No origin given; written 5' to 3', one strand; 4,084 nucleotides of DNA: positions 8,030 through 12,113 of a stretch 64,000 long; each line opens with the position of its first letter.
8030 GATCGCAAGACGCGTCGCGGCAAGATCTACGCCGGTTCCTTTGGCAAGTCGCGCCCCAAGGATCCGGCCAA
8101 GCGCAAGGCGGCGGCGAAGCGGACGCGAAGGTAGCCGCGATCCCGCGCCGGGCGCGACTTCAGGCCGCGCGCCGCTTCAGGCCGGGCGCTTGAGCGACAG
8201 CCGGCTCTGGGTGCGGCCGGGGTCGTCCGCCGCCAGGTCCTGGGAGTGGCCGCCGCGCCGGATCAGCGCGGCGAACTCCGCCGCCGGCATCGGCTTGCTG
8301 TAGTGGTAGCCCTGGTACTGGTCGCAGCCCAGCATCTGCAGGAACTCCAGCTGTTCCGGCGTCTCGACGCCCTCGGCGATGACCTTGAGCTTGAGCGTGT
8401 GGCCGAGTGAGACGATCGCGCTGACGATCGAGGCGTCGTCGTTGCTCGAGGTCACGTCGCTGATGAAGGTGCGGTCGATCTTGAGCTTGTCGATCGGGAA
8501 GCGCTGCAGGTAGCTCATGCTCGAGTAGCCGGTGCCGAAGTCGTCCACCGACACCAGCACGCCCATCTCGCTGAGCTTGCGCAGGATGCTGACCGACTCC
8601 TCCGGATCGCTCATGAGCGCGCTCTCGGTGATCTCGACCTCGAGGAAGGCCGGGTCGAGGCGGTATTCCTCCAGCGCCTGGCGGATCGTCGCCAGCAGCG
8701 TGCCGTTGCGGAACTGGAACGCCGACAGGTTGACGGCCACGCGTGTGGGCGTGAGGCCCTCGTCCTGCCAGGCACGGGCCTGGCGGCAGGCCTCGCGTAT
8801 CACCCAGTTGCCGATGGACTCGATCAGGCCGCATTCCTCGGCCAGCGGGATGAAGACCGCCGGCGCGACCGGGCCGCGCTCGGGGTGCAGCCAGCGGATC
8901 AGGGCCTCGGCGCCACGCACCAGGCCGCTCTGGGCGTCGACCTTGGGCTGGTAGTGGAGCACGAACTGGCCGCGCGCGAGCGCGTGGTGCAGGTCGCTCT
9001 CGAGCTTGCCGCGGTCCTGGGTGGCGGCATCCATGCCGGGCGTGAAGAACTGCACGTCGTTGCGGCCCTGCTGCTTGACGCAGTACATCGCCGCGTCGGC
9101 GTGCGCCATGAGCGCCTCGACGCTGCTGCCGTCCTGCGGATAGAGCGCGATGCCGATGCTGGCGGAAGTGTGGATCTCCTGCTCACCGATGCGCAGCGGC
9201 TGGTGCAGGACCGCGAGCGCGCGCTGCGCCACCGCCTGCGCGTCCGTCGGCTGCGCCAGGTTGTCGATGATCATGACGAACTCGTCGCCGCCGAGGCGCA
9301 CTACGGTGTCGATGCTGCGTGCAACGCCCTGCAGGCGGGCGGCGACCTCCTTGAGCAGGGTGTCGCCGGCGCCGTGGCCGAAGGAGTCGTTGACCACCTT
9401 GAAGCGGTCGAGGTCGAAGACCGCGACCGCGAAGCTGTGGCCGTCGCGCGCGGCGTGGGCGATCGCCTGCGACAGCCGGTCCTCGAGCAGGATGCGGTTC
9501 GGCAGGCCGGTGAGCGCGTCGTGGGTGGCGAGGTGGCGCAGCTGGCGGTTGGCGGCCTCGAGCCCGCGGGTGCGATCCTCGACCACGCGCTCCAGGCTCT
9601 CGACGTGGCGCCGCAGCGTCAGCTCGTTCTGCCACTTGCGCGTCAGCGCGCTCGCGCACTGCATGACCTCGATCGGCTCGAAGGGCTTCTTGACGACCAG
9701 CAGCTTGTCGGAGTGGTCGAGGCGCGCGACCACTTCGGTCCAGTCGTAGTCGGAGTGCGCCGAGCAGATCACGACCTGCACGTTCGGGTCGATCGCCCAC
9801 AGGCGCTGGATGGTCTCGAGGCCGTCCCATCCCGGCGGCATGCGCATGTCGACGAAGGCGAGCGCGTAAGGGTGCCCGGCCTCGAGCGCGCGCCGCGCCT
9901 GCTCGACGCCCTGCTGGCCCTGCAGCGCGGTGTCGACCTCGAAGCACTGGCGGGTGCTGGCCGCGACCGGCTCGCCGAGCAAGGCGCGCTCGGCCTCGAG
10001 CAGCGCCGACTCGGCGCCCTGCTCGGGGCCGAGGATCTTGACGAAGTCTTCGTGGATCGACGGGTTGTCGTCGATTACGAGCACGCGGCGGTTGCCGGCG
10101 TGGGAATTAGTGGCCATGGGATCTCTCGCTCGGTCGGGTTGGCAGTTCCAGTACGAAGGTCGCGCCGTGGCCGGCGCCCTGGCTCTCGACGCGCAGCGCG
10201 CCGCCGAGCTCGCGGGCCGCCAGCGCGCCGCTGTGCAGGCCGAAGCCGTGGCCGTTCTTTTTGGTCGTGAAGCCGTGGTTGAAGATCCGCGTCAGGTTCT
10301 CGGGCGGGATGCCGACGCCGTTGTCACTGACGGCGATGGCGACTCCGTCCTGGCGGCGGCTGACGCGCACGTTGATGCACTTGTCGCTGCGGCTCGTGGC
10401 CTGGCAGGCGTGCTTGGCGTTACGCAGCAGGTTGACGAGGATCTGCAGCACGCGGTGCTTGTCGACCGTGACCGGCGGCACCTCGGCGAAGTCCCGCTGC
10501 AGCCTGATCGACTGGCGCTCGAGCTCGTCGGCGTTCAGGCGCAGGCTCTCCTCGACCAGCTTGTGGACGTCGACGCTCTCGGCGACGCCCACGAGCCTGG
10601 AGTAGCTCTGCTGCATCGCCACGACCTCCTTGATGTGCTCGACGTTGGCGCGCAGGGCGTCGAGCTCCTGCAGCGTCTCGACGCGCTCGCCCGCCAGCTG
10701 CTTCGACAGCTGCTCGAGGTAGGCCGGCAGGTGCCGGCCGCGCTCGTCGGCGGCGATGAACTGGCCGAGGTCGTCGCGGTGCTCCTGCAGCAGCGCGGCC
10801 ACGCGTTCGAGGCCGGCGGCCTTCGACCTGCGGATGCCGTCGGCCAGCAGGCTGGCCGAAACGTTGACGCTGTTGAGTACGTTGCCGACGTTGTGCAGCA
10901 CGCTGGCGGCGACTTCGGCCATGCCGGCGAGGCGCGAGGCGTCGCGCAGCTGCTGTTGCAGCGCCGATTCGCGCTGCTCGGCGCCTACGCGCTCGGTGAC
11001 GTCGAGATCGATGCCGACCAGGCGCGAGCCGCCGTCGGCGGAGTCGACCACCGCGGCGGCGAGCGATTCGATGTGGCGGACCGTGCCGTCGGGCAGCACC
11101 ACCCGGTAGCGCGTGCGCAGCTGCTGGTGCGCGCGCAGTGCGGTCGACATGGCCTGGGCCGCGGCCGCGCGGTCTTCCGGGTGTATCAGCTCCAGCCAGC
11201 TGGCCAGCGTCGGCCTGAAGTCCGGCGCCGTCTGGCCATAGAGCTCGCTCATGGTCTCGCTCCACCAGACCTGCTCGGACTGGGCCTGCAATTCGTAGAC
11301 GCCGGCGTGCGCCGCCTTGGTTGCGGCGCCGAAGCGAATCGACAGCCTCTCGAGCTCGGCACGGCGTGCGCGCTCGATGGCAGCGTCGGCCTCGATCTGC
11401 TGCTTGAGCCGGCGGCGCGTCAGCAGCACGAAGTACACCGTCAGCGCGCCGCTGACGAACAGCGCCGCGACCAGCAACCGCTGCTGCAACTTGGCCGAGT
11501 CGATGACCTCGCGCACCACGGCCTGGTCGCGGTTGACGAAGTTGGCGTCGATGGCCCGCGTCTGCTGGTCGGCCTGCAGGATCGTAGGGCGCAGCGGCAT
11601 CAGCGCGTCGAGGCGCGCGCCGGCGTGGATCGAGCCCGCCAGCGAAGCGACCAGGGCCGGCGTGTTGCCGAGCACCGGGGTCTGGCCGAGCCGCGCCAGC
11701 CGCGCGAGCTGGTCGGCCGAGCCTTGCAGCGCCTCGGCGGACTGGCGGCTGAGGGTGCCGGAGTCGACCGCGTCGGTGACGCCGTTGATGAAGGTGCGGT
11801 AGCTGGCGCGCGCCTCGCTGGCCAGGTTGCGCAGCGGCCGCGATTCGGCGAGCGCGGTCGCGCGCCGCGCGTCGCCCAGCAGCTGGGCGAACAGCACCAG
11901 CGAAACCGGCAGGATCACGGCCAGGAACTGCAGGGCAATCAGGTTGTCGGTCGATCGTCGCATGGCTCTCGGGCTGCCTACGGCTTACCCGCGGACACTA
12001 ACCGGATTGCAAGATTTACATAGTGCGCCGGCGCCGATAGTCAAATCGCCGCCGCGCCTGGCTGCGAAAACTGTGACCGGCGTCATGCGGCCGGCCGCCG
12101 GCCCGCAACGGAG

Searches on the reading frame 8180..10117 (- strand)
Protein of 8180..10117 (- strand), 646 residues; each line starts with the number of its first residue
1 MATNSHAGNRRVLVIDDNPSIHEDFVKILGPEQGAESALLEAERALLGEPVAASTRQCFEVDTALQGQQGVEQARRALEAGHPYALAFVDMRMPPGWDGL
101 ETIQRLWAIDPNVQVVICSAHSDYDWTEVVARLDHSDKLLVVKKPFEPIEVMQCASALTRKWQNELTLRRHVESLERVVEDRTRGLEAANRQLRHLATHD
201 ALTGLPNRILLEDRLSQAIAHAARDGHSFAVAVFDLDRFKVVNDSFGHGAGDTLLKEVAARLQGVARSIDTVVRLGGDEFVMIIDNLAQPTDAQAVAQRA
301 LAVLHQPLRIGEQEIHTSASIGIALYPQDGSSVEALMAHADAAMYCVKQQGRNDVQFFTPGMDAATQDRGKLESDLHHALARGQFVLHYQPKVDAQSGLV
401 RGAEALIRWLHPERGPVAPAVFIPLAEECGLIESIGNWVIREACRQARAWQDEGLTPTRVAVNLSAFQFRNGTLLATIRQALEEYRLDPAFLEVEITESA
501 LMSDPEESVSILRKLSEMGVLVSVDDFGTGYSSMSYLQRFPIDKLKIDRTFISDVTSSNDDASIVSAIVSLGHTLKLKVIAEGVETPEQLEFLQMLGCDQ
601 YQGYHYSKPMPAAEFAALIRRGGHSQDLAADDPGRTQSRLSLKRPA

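Call 51: search_protein_families(library=pfam, proteins=[window:8180-10117:-], max_evalue=0.00001)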
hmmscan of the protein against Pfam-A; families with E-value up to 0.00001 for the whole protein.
window:8180-10117:- (646 aa): 3 families
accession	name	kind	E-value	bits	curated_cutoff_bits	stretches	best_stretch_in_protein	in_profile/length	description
PF00563.25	EAL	-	2.5e-77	259.9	31.3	1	375-609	3-236/236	EAL domain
PF00990.26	GGDEF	-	1.2e-50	171.9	23.8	1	197-353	1-160/161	Diguanylate cyclase, GGDEF domain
PF00072.30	Response_reg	-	3.1e-10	40.7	30.2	1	57-153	22-108/111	Response regulator receiver domain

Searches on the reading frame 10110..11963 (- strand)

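Call 51: search_protein_families(library=pfam, proteins=[window:10110-11963:-], max_evalue=0.00001)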
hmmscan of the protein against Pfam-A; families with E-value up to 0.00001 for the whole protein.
window:10110-11963:- (618 aa): 3 families
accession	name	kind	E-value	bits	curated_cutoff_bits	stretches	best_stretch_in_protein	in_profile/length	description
PF02518.31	HATPase_c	-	8.1e-19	68.6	26.4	1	501-610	2-110/111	Histidine kinase-, DNA gyrase B-, and HSP90-like ATPase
PF08447.18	PAS_3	-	1.3e-16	61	25.6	1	232-317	2-87/89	PAS fold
PF14501.12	HATPase_c_5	-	6.8e-07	29.6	22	1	504-595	5-91/102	GHKL domain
